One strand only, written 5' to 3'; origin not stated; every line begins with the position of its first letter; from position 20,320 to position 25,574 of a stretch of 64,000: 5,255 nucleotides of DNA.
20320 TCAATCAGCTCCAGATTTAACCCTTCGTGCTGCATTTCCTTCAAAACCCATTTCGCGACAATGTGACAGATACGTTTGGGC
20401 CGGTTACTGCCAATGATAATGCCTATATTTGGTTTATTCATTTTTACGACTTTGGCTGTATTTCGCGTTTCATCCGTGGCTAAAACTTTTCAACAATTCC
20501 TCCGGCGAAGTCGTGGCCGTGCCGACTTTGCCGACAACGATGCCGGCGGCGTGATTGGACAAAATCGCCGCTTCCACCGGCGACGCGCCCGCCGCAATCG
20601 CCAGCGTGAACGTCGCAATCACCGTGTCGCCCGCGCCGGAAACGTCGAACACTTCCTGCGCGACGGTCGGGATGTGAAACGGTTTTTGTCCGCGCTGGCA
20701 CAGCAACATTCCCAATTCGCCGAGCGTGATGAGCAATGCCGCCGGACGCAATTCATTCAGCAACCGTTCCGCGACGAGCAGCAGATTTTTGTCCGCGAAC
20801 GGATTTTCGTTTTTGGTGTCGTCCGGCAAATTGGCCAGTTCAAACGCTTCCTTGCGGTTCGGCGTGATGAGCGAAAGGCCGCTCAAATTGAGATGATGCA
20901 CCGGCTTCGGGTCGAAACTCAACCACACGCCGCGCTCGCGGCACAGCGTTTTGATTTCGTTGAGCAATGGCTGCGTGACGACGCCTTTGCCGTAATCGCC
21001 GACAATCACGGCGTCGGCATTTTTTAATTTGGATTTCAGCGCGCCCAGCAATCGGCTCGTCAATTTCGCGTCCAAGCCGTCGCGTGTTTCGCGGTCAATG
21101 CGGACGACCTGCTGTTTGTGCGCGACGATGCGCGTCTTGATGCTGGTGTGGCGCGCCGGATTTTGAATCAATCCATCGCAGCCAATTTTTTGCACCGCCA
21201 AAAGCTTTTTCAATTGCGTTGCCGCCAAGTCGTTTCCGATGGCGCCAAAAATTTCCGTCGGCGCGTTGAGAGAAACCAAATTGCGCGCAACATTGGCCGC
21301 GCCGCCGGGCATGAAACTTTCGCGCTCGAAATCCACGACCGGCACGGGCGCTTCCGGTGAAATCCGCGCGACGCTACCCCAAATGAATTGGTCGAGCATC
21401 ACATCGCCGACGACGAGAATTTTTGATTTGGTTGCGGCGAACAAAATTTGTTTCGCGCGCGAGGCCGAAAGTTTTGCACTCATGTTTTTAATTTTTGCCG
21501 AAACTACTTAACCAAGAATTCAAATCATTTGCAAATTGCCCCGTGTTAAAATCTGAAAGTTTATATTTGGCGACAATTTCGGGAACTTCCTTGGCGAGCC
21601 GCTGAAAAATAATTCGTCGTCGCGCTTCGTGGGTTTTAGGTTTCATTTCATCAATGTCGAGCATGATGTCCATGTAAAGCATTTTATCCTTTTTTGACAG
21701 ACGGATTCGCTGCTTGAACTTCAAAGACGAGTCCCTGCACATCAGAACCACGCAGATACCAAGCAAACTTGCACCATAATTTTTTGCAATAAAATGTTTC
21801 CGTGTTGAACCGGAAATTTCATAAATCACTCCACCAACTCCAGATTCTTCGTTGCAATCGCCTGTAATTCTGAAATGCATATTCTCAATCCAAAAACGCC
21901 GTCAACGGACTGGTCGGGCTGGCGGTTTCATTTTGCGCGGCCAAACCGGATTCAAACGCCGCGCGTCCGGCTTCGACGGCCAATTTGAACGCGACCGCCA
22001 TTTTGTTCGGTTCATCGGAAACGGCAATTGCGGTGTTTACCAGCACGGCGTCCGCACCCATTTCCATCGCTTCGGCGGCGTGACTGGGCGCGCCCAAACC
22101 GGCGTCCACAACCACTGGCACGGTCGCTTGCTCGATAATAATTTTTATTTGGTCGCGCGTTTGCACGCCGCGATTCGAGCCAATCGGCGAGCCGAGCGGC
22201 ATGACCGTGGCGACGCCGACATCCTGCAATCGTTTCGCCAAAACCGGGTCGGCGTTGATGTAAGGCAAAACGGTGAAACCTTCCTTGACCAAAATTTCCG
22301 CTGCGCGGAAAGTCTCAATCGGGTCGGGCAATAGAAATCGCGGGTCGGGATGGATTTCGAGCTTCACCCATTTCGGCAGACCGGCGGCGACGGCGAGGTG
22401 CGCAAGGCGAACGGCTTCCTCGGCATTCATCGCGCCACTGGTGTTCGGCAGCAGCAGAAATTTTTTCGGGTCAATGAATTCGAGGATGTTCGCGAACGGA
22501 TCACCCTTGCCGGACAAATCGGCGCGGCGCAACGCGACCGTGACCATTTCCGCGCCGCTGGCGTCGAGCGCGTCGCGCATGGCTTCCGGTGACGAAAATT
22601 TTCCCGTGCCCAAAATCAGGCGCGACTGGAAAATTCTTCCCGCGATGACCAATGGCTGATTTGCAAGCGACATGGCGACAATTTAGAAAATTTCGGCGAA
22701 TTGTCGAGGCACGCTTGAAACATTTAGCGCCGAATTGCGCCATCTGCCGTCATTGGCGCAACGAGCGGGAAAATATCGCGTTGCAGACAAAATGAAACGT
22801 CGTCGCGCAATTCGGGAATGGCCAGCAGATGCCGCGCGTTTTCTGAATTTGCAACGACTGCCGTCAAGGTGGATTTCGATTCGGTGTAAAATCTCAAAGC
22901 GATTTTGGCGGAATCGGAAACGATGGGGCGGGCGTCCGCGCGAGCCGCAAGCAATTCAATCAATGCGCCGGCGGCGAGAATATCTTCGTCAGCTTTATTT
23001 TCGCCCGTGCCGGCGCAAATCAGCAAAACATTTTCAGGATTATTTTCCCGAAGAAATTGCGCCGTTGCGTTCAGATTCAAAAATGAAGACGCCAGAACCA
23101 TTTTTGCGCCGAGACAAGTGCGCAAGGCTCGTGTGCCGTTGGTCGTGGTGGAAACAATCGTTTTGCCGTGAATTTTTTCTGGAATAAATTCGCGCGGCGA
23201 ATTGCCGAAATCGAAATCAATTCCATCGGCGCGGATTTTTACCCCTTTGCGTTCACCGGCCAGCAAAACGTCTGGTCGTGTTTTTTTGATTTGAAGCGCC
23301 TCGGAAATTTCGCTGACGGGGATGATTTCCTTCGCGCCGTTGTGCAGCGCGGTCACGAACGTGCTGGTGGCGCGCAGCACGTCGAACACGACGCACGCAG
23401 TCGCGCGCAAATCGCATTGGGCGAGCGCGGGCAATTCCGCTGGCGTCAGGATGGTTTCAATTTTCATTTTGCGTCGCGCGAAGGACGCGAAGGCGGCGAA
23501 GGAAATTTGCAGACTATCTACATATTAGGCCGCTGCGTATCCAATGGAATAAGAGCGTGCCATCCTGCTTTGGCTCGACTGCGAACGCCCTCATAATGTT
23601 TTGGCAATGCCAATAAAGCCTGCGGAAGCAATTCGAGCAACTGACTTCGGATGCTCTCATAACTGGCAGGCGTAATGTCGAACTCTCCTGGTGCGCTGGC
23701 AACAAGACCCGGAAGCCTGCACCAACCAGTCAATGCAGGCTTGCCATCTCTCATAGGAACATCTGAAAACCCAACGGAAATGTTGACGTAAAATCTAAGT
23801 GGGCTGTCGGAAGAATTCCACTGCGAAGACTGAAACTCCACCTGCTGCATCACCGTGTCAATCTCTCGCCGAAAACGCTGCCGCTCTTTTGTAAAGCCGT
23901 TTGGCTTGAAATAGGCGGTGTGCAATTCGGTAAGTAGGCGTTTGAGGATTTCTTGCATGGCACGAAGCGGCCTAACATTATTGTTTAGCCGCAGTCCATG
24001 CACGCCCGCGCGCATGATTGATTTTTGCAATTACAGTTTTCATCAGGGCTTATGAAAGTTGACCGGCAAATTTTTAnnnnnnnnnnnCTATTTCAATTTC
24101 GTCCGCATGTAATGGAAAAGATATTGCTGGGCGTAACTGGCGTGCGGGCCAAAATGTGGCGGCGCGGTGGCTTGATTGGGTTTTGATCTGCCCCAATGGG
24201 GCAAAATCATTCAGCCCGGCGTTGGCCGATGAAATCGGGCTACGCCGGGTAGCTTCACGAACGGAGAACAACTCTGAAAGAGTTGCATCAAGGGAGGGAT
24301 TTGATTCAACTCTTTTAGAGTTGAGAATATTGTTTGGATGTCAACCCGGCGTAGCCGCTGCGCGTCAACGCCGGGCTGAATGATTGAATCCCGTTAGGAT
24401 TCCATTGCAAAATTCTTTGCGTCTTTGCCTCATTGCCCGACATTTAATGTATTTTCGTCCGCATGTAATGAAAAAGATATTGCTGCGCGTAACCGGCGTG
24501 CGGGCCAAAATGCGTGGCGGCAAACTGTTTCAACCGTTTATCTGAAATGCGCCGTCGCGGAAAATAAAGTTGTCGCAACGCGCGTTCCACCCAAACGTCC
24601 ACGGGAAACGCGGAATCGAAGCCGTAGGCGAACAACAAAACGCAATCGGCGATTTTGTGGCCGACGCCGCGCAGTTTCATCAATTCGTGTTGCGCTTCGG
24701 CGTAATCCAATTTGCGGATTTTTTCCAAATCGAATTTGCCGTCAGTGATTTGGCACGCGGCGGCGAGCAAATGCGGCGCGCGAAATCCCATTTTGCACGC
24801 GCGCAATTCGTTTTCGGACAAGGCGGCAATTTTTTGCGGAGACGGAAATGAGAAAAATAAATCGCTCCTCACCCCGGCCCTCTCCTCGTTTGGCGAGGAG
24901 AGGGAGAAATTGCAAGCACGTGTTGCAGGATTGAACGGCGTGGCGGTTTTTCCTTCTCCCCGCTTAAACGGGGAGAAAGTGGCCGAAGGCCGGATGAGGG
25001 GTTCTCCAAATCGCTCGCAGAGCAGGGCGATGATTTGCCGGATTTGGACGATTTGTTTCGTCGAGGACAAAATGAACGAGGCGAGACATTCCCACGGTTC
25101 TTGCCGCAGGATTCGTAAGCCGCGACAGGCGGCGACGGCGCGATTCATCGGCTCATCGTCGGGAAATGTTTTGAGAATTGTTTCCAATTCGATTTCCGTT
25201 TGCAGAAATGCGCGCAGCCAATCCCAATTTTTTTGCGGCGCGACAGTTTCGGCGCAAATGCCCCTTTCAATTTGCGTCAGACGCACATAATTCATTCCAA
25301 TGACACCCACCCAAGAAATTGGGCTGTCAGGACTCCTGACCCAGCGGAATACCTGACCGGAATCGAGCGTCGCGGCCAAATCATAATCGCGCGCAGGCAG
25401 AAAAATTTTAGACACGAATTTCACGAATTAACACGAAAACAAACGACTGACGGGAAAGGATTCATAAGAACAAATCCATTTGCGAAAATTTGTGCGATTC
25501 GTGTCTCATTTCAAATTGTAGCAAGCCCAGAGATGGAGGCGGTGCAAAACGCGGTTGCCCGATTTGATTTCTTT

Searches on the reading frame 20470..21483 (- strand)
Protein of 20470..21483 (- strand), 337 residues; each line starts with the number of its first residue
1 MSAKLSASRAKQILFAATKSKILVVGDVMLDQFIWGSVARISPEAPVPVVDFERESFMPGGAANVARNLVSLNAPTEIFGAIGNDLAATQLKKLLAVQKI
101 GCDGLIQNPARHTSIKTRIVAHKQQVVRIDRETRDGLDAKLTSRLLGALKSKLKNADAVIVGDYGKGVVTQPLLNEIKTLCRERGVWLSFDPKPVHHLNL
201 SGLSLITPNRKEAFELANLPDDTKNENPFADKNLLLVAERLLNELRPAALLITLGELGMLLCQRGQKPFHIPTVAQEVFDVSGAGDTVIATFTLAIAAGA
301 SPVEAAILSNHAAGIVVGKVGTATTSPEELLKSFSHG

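Call 26: search_protein_families(library=pfam, proteins=[window:20470-21483:-], max_evalue=0.01)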
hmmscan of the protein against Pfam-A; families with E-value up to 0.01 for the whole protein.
window:20470-21483:- (337 aa): 1 family
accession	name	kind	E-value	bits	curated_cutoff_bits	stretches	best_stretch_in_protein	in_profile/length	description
PF00294.29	PfkB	-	3e-39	135.6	25.8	1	20-328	2-301/302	pfkB family carbohydrate kinase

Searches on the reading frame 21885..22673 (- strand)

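Call 26: search_protein_families(library=pfam, proteins=[window:21885-22673:-], max_evalue=0.01)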
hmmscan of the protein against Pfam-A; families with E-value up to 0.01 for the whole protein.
window:21885-22673:- (262 aa): 3 families
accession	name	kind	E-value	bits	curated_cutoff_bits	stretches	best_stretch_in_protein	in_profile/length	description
PF05690.20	ThiG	-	4.1e-105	351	23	1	10-256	2-247/247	Thiazole biosynthesis protein ThiG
PF00977.27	His_biosynth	-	5.2e-06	26.5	23.6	1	171-217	60-106/228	Histidine biosynthesis protein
PF04131.20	NanE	-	0.00015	21.5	27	1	181-218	141-178/192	Putative N-acetylmannosamine-6-phosphate epimerase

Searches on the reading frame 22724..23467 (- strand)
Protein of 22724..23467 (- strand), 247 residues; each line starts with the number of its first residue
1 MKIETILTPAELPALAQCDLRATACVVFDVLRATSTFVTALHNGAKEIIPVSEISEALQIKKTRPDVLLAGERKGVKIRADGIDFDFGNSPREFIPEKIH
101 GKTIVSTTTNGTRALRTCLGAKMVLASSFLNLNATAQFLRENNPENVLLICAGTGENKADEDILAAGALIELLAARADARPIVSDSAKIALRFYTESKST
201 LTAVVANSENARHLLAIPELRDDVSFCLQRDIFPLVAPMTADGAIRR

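Call 26: search_protein_families(library=pfam, proteins=[window:22724-23467:-], max_evalue=0.01)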
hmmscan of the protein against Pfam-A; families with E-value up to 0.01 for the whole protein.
window:22724-23467:- (247 aa): 1 family
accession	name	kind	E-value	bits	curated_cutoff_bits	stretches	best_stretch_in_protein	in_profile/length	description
PF04029.19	2-ph_phosp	-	2.1e-65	220.5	26.4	1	21-237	13-221/226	2-phosphosulpholactate phosphatase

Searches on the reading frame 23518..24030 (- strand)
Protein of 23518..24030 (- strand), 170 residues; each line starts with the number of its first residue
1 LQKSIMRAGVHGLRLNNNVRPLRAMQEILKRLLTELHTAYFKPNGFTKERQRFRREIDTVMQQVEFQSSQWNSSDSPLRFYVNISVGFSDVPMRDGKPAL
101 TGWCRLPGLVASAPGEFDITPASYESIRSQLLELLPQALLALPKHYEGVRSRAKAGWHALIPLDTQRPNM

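Call 26: search_protein_families(library=pfam, proteins=[window:23518-24030:-], max_evalue=0.01)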
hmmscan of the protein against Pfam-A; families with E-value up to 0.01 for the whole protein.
window:23518-24030:- (170 aa): 1 family
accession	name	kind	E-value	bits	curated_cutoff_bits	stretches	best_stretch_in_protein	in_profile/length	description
PF14137.11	DUF4304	-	1.1e-08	35.5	23.2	1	39-87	3-47/115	Domain of unknown function (DUF4304)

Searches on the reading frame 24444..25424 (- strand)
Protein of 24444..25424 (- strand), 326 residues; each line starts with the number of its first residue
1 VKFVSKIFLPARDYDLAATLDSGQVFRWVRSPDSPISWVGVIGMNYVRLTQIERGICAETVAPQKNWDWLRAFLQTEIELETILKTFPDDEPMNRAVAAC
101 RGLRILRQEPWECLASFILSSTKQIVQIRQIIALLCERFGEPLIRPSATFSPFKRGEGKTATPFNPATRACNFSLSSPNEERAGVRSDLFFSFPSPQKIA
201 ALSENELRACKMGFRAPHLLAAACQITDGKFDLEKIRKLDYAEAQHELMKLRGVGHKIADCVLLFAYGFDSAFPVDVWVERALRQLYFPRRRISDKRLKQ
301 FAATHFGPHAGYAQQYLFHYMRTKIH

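Call 26: search_protein_families(library=pfam, proteins=[window:24444-25424:-], max_evalue=0.01)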
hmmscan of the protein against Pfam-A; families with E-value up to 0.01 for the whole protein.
window:24444-25424:- (326 aa): 2 families
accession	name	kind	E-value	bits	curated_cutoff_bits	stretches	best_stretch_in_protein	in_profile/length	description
PF07934.18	OGG_N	-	1.2e-18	67.8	23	1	7-114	2-115/115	8-oxoguanine DNA glycosylase, N-terminal domain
PF00730.31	HhH-GPD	-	8.2e-08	33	26.2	1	179-300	26-100/108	HhH-GPD superfamily base excision DNA repair protein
